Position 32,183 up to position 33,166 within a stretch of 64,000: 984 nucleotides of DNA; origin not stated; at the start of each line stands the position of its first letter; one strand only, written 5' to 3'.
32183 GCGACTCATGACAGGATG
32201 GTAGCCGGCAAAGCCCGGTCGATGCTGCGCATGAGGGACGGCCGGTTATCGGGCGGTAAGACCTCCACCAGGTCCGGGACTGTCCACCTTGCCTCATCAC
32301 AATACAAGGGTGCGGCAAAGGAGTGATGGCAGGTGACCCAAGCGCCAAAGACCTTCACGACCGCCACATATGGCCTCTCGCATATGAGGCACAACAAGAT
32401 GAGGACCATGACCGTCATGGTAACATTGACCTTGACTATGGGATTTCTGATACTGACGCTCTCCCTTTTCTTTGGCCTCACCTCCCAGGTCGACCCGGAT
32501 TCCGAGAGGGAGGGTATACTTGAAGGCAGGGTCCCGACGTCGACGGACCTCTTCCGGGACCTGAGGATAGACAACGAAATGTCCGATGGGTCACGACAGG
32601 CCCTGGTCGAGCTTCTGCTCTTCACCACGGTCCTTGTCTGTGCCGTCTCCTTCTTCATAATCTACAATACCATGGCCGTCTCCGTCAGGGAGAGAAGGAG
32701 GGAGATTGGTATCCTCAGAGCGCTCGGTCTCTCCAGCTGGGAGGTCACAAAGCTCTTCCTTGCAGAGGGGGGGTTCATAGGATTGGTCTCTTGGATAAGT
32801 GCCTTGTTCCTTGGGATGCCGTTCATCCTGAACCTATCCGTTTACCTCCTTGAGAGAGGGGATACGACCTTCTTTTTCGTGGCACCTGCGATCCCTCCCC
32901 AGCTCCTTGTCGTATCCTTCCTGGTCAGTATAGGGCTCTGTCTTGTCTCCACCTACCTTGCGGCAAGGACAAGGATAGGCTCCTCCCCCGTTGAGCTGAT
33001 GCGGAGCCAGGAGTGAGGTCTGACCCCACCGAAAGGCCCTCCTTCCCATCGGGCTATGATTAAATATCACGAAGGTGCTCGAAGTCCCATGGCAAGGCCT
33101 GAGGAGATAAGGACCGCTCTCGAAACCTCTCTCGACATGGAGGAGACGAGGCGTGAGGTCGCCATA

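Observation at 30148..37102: KaiC-like ATPase heads a tightly coupled operon with a MacB/FtsX-type ABC transporter, then translin-like, SepRS and RecJ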

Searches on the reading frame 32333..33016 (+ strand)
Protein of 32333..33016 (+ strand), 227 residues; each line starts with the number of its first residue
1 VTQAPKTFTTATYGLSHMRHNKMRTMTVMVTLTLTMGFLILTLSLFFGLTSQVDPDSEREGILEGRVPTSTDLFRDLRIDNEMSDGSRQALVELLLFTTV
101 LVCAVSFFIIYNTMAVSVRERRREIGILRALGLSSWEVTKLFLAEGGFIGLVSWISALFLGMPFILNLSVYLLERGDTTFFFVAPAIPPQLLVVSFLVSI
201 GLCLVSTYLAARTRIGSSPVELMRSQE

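Call 3: search_protein_families(library=pfam, proteins=[window:32333-33016:+], max_evalue=0.01)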
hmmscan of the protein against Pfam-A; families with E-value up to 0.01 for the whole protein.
window:32333-33016:+ (227 aa): 1 family
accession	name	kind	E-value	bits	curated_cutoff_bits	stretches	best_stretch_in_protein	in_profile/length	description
PF02687.27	FtsX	-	1.9e-19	70.3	25.5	1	99-218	4-119/120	FtsX-like permease C-terminal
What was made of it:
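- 32333..33016 (+): FtsX2: 227-aa four-TM FtsX-domain permease with a 45-aa acidic, disordered TM1-TM2 loop. PF02687 scores 70.3 bits (call 3).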

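Call 4: search_protein_families(library=ncbifam, proteins=[window:32333-33016:+], max_evalue=0.01)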
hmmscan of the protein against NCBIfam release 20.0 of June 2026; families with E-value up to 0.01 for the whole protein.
window:32333-33016:+ (227 aa): 9 families
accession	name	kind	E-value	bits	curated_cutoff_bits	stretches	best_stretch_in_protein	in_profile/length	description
TIGR02212.1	lolCE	equivalog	2.2e-11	43.3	362.45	1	98-225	272-410/411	lipoprotein-releasing ABC transporter permease subunit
NF038347.1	FtsX_Gpos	exception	5.8e-09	35.7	225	1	96-162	172-239/296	permease-like cell division protein FtsX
TIGR00439.2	FtsX_Gneg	equivalog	9.9e-08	31.5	255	1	93-213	168-289/292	permease-like cell division protein FtsX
NF038346.1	FtsX_actino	exception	1.1e-07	31.5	250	1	98-211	186-302/308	permease-like cell division protein FtsX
TIGR03434.1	ADOP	subfamily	1.8e-07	29.7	622.3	1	87-225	673-802/803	ADOP family duplicated permease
NF007826.0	PRK10535.1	equivalog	2.5e-07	29.4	966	1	95-222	525-644/648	macrolide ABC transporter ATP-binding protein/permease MacB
NF008357.0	PRK11146.1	exception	4.4e-07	29.1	439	1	94-169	271-346/414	lipoprotein-releasing ABC transporter permease subunit LolE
TIGR02213.1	lolE_release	exception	6.1e-06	25.3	540.35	1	94-170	268-344/411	lipoprotein-releasing ABC transporter permease subunit LolE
NF008076.0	PRK10814.1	exception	4.2e-05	22.7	473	1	94-220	269-393/399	lipoprotein-releasing ABC transporter permease subunit LolC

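Call 26: find_homologous_proteins(query=A2, max_evalue=0.00001)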
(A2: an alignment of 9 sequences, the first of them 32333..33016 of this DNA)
Query A2 (9 sequences) (227 aa, profile of the alignment): 310 proteins with E <= 0.00001 among 8000 candidates; the best 120 are listed.
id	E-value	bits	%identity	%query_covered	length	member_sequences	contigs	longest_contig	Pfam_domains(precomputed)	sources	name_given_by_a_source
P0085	2.5e-101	356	49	100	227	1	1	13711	PF02687.28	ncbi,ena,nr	ncbi:MAG: FtsX-like permease family protein [Thermoplasmata archaeon]|nr:FtsX-like permease family p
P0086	5.7e-95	335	52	96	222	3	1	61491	PF02687.28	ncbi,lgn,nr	ncbi:MAG: FtsX-like permease family protein [Candidatus Thermoplasmatota archaeon]|nr:FtsX-like perm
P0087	3.9e-94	332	54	97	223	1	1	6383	PF02687.28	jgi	jgi:putative ABC transport system permease protein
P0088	5.8e-94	332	48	99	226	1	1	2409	PF02687.28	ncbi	-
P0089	6.8e-94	332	52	98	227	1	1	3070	PF02687.28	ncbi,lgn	-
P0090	1.3e-92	327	48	99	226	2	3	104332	PF02687.28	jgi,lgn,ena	-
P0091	5.5e-92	325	91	100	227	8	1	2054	PF02687.28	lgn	-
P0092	1.0e-91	324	53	97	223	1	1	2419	PF02687.28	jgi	jgi:ABC-type lipoprotein release transport system permease subunit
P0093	2.8e-90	320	54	96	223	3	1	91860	PF02687.28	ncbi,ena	-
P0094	2.1e-89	317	50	99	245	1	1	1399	PF02687.28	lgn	-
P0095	3.0e-89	316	88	100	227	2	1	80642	PF02687.28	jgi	jgi:putative ABC transport system permease protein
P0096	3.8e-88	313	82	100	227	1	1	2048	PF02687.28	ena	-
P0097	4.5e-88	313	26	97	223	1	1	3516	PF02687.28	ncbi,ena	-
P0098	8.6e-88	312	83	100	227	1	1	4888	PF02687.28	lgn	-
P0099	1.8e-87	311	54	93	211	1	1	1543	PF02687.28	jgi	jgi:hypothetical protein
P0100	1.8e-86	307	49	93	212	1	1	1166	PF02687.28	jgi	jgi:ABC-type antimicrobial peptide transport system permease subunit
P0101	1.2e-85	305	46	94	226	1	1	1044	PF02687.28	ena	-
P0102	1.1e-83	298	26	96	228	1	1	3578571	PF02687.28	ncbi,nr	ncbi:MAG: FtsX-like permease family protein [Thermoplasmata archaeon]|nr:MAG: FtsX-like permease fam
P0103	4.4e-83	296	27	98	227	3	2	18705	PF02687.28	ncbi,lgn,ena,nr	ncbi:MAG: FtsX-like permease family protein [Thermoplasmata archaeon]|nr:FtsX-like permease family p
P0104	1.1e-81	292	51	97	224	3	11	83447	PF02687.28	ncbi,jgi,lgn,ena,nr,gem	ncbi:MAG TPA: FtsX-like permease family protein [Euryarchaeota archaeon]|nr:MAG: hypothetical protei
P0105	1.7e-80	288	46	92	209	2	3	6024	PF02687.28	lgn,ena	-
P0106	3.7e-80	287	44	100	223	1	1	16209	PF02687.28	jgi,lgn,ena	-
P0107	4.6e-80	286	27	94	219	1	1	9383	PF02687.28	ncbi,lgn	-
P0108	5.6e-78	280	55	89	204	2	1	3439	PF02687.28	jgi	jgi:hypothetical protein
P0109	9.6e-77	276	27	87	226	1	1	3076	PF02687.28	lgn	-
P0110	3.7e-74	267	28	96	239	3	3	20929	PF02687.28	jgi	jgi:ABC-type lipoprotein release transport system permease subunit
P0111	3.9e-74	267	26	98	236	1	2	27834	PF02687.28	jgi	jgi:putative ABC transport system permease protein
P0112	1.1e-72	262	27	96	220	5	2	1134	PF02687.28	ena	-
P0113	2.2e-71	258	27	96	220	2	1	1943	PF02687.28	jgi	jgi:ABC-type antimicrobial peptide transport system permease subunit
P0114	9.4e-70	253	26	98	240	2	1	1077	PF02687.28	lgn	-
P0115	2.7e-69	251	34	48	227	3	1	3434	PF02687.28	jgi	jgi:ABC-type lipoprotein release transport system permease subunit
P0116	4.7e-69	250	25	97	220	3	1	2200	PF02687.28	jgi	-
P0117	1.3e-68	249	26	98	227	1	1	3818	PF02687.28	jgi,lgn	-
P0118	1.4e-68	249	29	93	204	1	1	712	PF02687.28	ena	-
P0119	2.3e-67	245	25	94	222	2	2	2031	PF02687.28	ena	-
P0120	2.7e-66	241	26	80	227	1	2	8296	PF02687.28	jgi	jgi:ABC-type lipoprotein release transport system permease subunit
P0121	1.3e-65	239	32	46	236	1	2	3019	PF02687.28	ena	-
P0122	5.3e-51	191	24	96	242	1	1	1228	PF02687.28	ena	-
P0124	2.1e-18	85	52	24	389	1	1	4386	PF02687.28,PF12704.15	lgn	-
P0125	2.2e-18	85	58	20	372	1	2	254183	PF02687.28,PF12704.15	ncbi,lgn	-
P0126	4.7e-18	84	45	26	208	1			PF02687.28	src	-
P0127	5.2e-18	83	48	28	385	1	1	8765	PF02687.28,PF12704.15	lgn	-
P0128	5.8e-18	83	29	41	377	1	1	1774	PF02687.28,PF12704.15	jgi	jgi:putative ABC transport system permease protein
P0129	1.5e-17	82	45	23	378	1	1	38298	PF02687.28,PF12704.15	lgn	-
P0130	4.4e-17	80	35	31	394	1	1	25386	PF02687.28,PF12704.15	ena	-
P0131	1.0e-16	79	46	25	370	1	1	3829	PF02687.28,PF12704.15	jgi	-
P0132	1.1e-16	79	46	25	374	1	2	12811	PF02687.28,PF12704.15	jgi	jgi:putative ABC transport system permease protein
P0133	1.4e-16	79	51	21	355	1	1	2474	PF02687.28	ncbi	ncbi:MAG: FtsX-like permease family protein, partial [Nitrospirae bacterium]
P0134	1.6e-16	79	29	52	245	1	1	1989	PF02687.28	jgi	jgi:putative ABC transport system permease protein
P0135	2.2e-16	78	42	37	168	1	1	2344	PF02687.28,PF03739.20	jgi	-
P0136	2.3e-16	78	48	26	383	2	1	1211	PF02687.28,PF12704.15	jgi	jgi:putative ABC transport system permease protein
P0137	3.6e-16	77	34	28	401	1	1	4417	PF02687.28,PF12704.15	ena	-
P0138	3.6e-16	77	29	37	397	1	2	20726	PF02687.28,PF12704.15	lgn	-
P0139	5.8e-16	77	56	17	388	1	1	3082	PF02687.28,PF12704.15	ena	-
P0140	8.1e-16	76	32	54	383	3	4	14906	PF02687.28,PF12704.15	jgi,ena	-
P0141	1.2e-15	76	25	56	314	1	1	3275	PF02687.28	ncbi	ncbi:MAG: FtsX-like permease family protein, partial [Bryobacteraceae bacterium]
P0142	1.6e-15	75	46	31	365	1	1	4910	PF02687.28,PF12704.15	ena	-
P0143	1.9e-15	75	46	16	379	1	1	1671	PF02687.28,PF12704.15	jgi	jgi:putative ABC transport system permease protein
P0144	3.1e-15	74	32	56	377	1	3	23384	PF02687.28,PF12704.15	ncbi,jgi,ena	-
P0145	4.2e-15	74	46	23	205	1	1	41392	PF02687.28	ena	-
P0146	4.7e-15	74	39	22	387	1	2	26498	PF02687.28,PF12704.15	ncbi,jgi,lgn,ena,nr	ncbi:MAG TPA: FtsX-like permease family protein [Desulfosporosinus sp.]|nr:FtsX-like permease family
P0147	7.0e-15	73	45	23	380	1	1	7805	PF02687.28,PF12704.15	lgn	-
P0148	1.0e-14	73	29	56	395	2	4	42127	PF02687.28,PF12704.15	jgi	jgi:lipoprotein-releasing system permease protein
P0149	1.1e-14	73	44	20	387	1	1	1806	PF02687.28,PF12704.15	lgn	-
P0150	1.2e-14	72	30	56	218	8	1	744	PF02687.28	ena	-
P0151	1.2e-14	72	57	15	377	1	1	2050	PF02687.28,PF12704.15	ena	-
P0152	1.5e-14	72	29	51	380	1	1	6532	PF02687.28,PF12704.15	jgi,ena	-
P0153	1.5e-14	72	51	21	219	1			PF02687.28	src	-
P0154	1.6e-14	72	29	51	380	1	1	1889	PF02687.28,PF12704.15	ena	-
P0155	1.8e-14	72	40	23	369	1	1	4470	PF02687.28,PF12704.15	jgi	jgi:putative ABC transport system permease protein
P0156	2.4e-14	71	57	15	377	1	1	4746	PF02687.28,PF12704.15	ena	-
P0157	3.8e-14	71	29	51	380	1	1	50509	PF02687.28,PF12704.15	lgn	-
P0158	4.3e-14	71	29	51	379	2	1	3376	PF02687.28,PF12704.15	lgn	-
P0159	4.9e-14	70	33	60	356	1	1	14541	PF02687.28,PF12704.15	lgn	-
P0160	5.2e-14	70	35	30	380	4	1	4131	PF02687.28,PF12704.15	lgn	-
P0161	5.4e-14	70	45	20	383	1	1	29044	PF02687.28,PF12704.15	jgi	jgi:putative ABC transport system permease protein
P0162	6.3e-14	70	34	41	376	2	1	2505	PF02687.28,PF12704.15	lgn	-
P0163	6.3e-14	70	31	58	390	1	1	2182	PF02687.28,PF12704.15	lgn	-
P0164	6.9e-14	70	45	20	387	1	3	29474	PF02687.28,PF12704.15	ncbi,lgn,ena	-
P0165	7.2e-14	70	39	26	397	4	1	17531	PF02687.28,PF12704.15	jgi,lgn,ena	-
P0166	7.4e-14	70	57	15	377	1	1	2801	PF02687.28,PF12704.15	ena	-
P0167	1.0e-13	69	42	31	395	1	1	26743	PF02687.28,PF12704.15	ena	-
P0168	1.1e-13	69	37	32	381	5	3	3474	PF02687.28,PF12704.15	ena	-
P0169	1.2e-13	69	37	32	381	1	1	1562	PF02687.28,PF12704.15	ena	-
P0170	1.2e-13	69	47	19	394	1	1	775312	PF02687.28,PF12704.15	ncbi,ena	-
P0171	1.4e-13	69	47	23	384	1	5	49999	PF02687.28,PF12704.15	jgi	-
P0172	1.7e-13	69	34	38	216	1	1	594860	PF02687.28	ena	-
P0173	1.8e-13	69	47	16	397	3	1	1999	PF02687.28,PF12704.15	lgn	-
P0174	2.0e-13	68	48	19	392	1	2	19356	PF02687.28,PF12704.15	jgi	jgi:putative ABC transport system permease protein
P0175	2.7e-13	68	48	19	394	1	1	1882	PF02687.28,PF12704.15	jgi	jgi:putative ABC transport system permease protein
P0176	3.0e-13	68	46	21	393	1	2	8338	PF02687.28,PF12704.15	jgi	jgi:putative ABC transport system permease protein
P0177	3.0e-13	68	46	21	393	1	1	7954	PF02687.28,PF12704.15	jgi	jgi:putative ABC transport system permease protein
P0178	3.3e-13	68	45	26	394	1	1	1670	PF02687.28,PF12704.15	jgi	jgi:putative ABC transport system permease protein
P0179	3.4e-13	68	41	30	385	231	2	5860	PF02687.28,PF12704.15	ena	-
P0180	3.5e-13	68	47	19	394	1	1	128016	PF02687.28,PF12704.15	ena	-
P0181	3.8e-13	67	53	16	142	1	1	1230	PF02687.28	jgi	jgi:ABC-type antimicrobial peptide transport system permease subunit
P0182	4.1e-13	67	33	30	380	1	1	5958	PF02687.28,PF12704.15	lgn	-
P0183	4.4e-13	67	53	16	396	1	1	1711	PF02687.28,PF12704.15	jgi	jgi:putative ABC transport system permease protein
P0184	4.7e-13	67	39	26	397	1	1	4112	PF02687.28,PF12704.15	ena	-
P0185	5.0e-13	67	40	19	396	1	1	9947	PF02687.28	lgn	-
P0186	5.1e-13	67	48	19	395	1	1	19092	PF02687.28,PF12704.15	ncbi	ncbi:MAG: ABC transporter permease [Chloroflexota bacterium]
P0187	5.1e-13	67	32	34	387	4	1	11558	PF02687.28,PF12704.15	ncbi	-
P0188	5.3e-13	67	32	54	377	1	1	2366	PF02687.28,PF12704.15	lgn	-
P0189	5.5e-13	67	47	23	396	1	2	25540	PF02687.28,PF12704.15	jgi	jgi:putative ABC transport system permease protein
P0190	5.9e-13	67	39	27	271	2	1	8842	PF02687.28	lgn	-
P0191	9.3e-13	66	26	61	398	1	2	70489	PF02687.28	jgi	jgi:putative ABC transport system permease protein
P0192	9.3e-13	66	48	19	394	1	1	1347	PF02687.28,PF12704.15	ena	-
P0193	1.1e-12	66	49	19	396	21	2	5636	PF02687.28,PF12704.15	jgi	jgi:putative ABC transport system permease protein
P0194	1.1e-12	66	51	18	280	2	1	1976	PF02687.28,PF12704.15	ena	-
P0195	1.3e-12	66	34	49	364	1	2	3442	PF02687.28,PF12704.15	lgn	-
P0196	1.5e-12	66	28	51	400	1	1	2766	PF02687.28,PF12704.15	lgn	-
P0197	1.6e-12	65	30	59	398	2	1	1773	PF02687.28,PF12704.15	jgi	-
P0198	1.7e-12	65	48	19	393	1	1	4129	PF02687.28,PF12704.15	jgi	-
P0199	1.8e-12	65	43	26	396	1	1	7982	PF02687.28,PF12704.15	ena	-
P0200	1.8e-12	65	32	26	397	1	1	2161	PF02687.28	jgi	jgi:putative ABC transport system permease protein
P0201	1.9e-12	65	48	19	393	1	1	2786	PF02687.28,PF12704.15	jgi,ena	-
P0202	1.9e-12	65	46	21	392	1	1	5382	PF02687.28,PF12704.15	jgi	jgi:putative ABC transport system permease protein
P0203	2.2e-12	65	57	16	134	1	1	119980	PF02687.28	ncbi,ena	-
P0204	2.4e-12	65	38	31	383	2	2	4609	PF02687.28,PF12704.15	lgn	-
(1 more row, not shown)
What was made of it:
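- The score then drops to 85 bits for ordinary 380-aa permeases with MacB_PCD (call 26).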

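Call 27: find_encoding_contigs(protein=P0111, flank=6000, max_places=2)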
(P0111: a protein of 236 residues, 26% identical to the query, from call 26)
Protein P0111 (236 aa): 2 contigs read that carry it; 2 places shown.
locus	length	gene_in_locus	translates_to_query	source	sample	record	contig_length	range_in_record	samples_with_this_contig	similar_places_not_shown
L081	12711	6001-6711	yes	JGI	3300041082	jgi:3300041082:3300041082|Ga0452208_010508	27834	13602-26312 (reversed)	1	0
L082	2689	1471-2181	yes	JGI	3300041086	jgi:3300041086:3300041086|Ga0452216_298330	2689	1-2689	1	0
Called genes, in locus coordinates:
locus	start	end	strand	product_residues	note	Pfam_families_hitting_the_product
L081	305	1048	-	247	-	-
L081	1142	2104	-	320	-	PF05496:RuvB_N (weak), PF13177:DNA_pol3_delta2, PF13191:AAA_16 (faint), PF00004:AAA, PF21960:RCF1-5-like_lid (weak), PF25361:AAA_lid_RFC1 (weak), PF08542:Rep_fac_C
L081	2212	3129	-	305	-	PF04015:DUF362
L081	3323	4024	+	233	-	PF13481:AAA_25 (weak), PF06745:ATPase, PF23442:DUF7125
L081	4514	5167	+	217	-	PF02687:FtsX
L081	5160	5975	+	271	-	PF00005:ABC_tran, PF13304:AAA_21 (faint)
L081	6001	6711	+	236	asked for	PF02687:FtsX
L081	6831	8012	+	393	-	PF00534:Glycos_transf_1, PF13692:Glyco_trans_1_4, PF13524:Glyco_trans_1_2 (weak)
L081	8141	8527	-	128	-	PF00583:Acetyltransf_1, PF13673:Acetyltransf_10, PF13508:Acetyltransf_7, PF08445:FR47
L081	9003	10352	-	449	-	PF00924:MS_channel_2nd, PF21082:MS_channel_3rd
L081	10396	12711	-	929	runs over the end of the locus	PF00324:AA_permease, PF13520:AA_permease_2, PF00582:Usp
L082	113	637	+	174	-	PF02687:FtsX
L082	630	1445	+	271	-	PF00005:ABC_tran, PF13304:AAA_21 (faint)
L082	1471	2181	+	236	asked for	PF02687:FtsX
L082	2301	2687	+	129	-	?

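Call 29: find_encoding_contigs(protein=P0110, flank=6000, max_places=2)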
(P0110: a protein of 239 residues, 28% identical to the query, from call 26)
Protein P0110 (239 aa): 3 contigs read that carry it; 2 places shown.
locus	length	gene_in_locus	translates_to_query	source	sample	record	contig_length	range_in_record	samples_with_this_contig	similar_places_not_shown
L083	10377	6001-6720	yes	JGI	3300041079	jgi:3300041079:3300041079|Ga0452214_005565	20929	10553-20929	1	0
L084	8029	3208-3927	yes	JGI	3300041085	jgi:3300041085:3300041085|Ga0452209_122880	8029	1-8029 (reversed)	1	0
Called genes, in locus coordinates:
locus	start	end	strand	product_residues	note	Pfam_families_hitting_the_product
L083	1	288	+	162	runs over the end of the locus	-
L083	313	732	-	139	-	-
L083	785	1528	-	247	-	PF19094:EMC6_arch (weak)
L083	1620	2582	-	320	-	PF05496:RuvB_N (faint), PF13177:DNA_pol3_delta2, PF00004:AAA, PF13401:AAA_22 (faint), PF21960:RCF1-5-like_lid (weak), PF25361:AAA_lid_RFC1, PF08542:Rep_fac_C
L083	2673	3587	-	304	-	PF04015:DUF362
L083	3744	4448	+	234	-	PF06745:ATPase, PF23442:DUF7125 (weak)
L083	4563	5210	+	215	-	PF02687:FtsX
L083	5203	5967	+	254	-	PF00005:ABC_tran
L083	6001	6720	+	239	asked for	PF02687:FtsX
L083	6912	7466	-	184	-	PF00583:Acetyltransf_1, PF13673:Acetyltransf_10, PF13508:Acetyltransf_7, PF08445:FR47 (weak)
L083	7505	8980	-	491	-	PF00924:MS_channel_2nd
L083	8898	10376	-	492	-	?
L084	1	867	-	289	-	?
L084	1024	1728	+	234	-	PF06745:ATPase, PF23442:DUF7125 (weak)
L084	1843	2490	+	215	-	PF02687:FtsX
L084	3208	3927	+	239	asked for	PF02687:FtsX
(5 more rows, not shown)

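Call 30: find_encoding_contigs(protein=P0120, flank=6000, max_places=2)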
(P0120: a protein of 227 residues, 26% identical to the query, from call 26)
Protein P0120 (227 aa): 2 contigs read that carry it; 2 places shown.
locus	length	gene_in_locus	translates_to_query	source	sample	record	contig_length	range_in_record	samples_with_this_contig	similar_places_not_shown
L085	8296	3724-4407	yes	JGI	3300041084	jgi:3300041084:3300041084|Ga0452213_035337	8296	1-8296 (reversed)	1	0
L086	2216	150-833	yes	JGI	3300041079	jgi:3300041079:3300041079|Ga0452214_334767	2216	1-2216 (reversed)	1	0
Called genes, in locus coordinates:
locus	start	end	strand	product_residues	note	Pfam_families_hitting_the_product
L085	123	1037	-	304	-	PF04015:DUF362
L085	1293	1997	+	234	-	PF06745:ATPase, PF23442:DUF7125 (weak)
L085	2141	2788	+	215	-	PF02687:FtsX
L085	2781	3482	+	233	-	PF00005:ABC_tran, PF13304:AAA_21 (faint)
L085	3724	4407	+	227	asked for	PF02687:FtsX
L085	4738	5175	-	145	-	PF00583:Acetyltransf_1, PF13673:Acetyltransf_10, PF13508:Acetyltransf_7, PF08445:FR47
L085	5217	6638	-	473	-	PF00924:MS_channel_2nd, PF21082:MS_channel_3rd (weak)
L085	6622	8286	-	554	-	PF00582:Usp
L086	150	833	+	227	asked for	PF02687:FtsX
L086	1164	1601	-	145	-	PF00583:Acetyltransf_1, PF13673:Acetyltransf_10, PF13508:Acetyltransf_7, PF08445:FR47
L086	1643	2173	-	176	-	PF00924:MS_channel_2nd, PF21082:MS_channel_3rd (weak)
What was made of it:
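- Four metagenome contigs reached from the FtsX2 side also have the KaiC-like gene (calls 27, 29, 30).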

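Call 48: search_protein_families(library=padloc, proteins=[window:32333-33016:+], max_evalue=0.001)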
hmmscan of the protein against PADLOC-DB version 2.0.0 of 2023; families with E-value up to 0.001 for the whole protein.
window:32333-33016:+ (227 aa): 1 family
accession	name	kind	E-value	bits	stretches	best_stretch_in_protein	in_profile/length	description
PDLC01991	CARF_m8--CARF_LolE_TM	-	3e-07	27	1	102-154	443-495/810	-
